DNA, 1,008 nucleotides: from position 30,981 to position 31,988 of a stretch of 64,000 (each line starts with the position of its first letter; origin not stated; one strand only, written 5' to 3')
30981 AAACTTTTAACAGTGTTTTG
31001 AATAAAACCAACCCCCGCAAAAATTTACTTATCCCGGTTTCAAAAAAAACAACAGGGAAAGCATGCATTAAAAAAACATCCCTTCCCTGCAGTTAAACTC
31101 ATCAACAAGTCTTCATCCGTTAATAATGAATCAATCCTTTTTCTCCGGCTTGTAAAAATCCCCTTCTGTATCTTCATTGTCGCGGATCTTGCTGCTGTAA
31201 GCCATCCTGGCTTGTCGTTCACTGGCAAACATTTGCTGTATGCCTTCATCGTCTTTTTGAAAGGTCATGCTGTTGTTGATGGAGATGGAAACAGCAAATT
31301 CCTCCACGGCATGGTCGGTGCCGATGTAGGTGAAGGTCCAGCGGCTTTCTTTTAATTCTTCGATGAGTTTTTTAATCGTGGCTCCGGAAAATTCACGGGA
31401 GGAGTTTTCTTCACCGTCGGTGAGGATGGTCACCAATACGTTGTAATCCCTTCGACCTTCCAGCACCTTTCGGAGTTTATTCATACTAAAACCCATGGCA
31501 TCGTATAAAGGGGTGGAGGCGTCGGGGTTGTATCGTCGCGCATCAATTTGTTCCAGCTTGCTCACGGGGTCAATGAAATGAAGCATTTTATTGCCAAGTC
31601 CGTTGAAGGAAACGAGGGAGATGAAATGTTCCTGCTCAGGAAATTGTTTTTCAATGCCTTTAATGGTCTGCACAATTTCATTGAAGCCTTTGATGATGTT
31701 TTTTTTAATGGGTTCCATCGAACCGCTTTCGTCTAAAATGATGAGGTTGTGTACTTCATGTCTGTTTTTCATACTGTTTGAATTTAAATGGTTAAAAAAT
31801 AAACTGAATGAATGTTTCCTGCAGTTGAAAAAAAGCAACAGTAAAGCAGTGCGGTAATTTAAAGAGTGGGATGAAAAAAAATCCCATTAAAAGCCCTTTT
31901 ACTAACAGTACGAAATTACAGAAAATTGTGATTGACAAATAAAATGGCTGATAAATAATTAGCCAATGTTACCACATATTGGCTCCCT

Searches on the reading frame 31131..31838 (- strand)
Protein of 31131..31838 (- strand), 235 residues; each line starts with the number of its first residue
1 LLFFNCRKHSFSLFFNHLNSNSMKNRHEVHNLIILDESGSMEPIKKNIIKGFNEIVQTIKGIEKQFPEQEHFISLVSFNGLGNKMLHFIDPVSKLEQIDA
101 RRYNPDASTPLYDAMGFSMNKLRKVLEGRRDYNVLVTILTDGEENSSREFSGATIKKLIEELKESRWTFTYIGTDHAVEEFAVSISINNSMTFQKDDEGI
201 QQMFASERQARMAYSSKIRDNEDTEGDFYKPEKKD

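Call 81: search_protein_families(library=pfam, proteins=[window:31131-31838:-], max_evalue=0.00001)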
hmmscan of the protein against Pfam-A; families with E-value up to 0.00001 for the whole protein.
window:31131-31838:- (235 aa): 1 family
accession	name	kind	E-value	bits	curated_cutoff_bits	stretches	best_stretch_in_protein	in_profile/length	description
PF00092.34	VWA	-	1.6e-09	38.7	23.8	1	33-203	4-171/174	von Willebrand factor type A domain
